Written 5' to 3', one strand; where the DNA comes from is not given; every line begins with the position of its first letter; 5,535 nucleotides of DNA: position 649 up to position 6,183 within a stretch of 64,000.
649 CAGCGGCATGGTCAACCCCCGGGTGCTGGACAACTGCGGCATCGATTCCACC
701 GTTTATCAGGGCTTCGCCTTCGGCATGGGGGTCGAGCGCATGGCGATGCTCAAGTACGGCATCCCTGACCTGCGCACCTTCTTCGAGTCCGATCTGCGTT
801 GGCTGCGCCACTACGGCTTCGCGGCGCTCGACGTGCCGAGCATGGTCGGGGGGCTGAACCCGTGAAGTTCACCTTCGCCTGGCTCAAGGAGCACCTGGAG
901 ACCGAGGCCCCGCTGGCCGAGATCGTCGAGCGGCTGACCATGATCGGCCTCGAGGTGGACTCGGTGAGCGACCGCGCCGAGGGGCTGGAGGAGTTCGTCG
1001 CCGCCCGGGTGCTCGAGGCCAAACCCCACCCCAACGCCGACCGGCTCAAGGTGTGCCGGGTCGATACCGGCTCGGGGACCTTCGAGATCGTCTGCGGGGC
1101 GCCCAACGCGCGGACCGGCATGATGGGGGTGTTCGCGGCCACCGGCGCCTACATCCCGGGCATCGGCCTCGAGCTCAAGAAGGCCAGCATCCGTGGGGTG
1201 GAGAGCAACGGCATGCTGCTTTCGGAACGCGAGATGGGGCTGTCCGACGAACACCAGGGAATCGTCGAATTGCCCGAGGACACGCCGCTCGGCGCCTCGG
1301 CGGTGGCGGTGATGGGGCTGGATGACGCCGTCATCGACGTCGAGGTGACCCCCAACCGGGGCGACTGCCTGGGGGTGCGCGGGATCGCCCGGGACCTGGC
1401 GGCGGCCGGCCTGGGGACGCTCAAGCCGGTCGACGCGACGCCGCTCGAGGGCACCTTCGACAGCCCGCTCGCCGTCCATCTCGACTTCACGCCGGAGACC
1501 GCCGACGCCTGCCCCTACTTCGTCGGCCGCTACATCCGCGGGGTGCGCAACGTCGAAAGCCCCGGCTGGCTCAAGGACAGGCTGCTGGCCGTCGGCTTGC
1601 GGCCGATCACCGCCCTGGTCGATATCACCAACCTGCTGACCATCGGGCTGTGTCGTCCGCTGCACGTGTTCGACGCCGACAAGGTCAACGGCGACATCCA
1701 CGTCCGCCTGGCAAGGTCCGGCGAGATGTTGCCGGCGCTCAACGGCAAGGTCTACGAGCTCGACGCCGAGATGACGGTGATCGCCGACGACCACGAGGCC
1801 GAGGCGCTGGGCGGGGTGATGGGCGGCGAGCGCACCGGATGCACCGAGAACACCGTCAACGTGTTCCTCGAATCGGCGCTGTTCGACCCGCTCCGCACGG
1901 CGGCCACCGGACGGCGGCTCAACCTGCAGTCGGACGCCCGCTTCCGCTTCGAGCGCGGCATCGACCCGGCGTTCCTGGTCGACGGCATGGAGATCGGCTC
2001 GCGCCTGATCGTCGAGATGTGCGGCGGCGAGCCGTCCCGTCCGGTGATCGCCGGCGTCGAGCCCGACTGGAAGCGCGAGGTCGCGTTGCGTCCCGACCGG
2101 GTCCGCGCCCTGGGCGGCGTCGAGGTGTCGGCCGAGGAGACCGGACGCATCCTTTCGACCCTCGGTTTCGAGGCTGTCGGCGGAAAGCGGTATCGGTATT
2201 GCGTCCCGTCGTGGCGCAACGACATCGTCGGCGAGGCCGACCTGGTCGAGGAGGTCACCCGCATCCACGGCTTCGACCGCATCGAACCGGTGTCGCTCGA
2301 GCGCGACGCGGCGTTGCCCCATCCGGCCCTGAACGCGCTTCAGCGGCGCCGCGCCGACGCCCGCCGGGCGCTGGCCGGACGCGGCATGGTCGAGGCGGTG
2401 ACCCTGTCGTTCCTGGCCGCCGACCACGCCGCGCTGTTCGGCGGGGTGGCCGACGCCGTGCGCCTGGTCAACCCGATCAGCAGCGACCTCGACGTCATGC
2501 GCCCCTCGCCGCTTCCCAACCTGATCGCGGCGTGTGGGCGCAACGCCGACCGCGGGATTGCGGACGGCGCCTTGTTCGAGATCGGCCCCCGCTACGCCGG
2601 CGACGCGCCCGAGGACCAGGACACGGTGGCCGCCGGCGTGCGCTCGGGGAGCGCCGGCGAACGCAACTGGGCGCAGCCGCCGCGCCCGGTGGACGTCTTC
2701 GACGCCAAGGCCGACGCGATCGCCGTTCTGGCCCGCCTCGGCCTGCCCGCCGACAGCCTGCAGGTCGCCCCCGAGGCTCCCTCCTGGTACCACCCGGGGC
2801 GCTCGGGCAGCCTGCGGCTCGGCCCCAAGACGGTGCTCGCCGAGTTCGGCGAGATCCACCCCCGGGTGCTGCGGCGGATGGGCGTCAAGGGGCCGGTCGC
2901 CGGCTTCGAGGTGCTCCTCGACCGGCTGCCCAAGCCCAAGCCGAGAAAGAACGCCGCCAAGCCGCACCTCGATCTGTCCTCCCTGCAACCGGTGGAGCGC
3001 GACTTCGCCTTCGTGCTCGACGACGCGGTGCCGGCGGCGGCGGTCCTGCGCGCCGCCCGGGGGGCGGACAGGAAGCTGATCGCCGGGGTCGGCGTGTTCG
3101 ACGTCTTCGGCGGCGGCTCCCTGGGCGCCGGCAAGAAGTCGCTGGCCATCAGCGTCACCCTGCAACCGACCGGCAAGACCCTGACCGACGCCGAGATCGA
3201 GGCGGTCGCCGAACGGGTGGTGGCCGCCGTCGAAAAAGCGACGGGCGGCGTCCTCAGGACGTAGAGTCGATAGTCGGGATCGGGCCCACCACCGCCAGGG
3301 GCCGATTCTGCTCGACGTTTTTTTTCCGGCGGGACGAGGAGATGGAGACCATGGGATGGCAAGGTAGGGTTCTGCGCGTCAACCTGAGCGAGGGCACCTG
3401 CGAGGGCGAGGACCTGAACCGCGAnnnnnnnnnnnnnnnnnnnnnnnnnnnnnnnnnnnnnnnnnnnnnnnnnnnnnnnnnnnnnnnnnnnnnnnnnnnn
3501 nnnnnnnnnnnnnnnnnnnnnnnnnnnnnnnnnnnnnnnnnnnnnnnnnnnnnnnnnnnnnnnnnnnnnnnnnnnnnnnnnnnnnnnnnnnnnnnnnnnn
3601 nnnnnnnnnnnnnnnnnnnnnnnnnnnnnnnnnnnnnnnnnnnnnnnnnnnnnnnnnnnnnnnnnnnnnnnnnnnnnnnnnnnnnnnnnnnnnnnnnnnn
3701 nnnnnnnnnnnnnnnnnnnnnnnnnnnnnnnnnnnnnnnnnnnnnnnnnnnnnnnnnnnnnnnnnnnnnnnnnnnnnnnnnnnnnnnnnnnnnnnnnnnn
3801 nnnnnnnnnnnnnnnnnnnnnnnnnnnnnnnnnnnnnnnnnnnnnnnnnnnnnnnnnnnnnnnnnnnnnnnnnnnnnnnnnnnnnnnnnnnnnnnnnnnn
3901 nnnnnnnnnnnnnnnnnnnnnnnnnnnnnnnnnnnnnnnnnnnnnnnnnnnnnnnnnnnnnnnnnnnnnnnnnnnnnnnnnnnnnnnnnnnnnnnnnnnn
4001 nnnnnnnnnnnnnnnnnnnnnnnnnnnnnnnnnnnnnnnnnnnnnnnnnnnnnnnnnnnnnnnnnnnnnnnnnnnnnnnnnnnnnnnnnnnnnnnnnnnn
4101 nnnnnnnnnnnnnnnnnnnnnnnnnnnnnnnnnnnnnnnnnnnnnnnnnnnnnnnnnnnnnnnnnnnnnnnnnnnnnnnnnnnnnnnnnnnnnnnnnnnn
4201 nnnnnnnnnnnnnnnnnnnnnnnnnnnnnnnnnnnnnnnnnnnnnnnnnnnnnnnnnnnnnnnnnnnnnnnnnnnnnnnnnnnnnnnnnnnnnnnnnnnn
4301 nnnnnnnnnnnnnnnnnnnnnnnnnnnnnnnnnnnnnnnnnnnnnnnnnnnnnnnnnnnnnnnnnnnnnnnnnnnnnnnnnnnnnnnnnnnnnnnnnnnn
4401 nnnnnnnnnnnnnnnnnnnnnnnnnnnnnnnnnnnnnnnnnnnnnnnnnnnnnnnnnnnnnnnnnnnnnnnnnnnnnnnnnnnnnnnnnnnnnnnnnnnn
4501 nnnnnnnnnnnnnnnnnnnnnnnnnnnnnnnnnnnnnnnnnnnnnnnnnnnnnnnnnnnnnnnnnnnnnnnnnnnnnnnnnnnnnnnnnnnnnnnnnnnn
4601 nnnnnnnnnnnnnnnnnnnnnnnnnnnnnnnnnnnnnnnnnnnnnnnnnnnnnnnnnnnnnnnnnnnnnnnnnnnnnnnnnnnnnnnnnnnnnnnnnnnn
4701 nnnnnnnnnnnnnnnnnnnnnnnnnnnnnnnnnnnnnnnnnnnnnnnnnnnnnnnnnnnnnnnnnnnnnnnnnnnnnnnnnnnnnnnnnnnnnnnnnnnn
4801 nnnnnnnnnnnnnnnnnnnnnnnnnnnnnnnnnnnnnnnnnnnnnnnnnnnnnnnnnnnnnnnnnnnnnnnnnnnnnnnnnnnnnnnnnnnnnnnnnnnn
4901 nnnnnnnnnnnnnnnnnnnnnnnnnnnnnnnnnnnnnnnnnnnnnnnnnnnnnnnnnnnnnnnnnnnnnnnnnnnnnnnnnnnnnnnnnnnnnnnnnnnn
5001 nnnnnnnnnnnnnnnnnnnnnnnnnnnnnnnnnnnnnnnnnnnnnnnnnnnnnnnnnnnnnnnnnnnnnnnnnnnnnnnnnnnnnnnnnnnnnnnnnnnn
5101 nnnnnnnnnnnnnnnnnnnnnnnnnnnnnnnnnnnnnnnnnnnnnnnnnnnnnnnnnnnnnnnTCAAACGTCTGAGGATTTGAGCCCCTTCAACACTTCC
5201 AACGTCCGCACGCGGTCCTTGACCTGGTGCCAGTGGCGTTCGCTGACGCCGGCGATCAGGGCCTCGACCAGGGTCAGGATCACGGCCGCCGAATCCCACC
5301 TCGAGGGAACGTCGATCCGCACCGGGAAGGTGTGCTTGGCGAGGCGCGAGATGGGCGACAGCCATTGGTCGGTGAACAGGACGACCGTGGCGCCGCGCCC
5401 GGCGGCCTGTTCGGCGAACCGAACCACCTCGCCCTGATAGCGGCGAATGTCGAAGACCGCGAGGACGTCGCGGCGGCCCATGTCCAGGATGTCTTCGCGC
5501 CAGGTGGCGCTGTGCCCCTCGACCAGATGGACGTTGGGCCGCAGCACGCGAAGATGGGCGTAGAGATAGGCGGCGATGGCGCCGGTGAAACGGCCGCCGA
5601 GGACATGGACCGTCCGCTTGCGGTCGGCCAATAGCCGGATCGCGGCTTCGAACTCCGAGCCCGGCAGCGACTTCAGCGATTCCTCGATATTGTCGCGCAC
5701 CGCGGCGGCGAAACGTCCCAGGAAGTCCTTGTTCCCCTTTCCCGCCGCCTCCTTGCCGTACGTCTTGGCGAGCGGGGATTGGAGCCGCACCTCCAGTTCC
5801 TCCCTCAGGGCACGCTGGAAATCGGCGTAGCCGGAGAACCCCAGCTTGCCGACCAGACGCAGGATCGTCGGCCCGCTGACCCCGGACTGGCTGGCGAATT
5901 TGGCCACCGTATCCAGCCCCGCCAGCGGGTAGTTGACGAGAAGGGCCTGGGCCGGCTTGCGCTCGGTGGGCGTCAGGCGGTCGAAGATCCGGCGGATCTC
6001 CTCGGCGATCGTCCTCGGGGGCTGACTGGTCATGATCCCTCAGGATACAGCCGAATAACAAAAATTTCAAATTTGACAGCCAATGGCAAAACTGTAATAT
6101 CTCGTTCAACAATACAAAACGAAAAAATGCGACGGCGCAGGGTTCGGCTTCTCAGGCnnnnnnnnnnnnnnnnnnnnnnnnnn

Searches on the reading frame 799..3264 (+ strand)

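Call 49: search_protein_families(library=pfam, proteins=[window:799-3264:+], max_evalue=0.001)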
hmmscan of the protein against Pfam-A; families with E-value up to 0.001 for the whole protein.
window:799-3264:+ (821 aa): 5 families
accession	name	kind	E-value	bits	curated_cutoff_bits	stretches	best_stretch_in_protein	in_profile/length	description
PF03483.22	B3_4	-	8.1e-62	208.3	29.3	1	237-409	1-174/174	B3/4 domain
PF17759.6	tRNA_synthFbeta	-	1.3e-43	149.4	22.4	1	508-705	12-212/214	Phenylalanyl tRNA synthetase beta chain CLM domain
PF03147.19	FDX-ACB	-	2.5e-23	82.8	31.1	1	727-820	1-94/94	Ferredoxin-fold anticodon binding domain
PF01588.26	tRNA_bind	-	4.3e-20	72.1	27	1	67-166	2-95/96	Putative tRNA binding domain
PF03484.21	B5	-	1.4e-19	70.5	28.6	1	428-492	1-67/67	tRNA synthetase B5 domain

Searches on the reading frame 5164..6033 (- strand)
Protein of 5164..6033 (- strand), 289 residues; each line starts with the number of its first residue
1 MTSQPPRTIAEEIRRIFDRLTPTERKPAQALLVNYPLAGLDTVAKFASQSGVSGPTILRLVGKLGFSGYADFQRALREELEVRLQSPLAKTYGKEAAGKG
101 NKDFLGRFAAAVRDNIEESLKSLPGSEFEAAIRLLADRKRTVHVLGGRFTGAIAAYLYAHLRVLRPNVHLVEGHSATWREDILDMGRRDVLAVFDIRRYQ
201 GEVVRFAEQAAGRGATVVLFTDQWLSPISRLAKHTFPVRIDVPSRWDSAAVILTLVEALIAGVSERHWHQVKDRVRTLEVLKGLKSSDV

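Call 49: search_protein_families(library=pfam, proteins=[window:5164-6033:-], max_evalue=0.001)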
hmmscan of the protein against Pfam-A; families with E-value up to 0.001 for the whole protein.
window:5164-6033:- (289 aa): 2 families
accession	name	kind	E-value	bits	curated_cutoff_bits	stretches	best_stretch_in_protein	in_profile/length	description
PF01380.27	SIS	-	1.7e-16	60.7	25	1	136-260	3-129/131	SIS domain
PF01418.23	HTH_6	-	4.8e-11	42.9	28.3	1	9-80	3-74/77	Helix-turn-helix domain, rpiR family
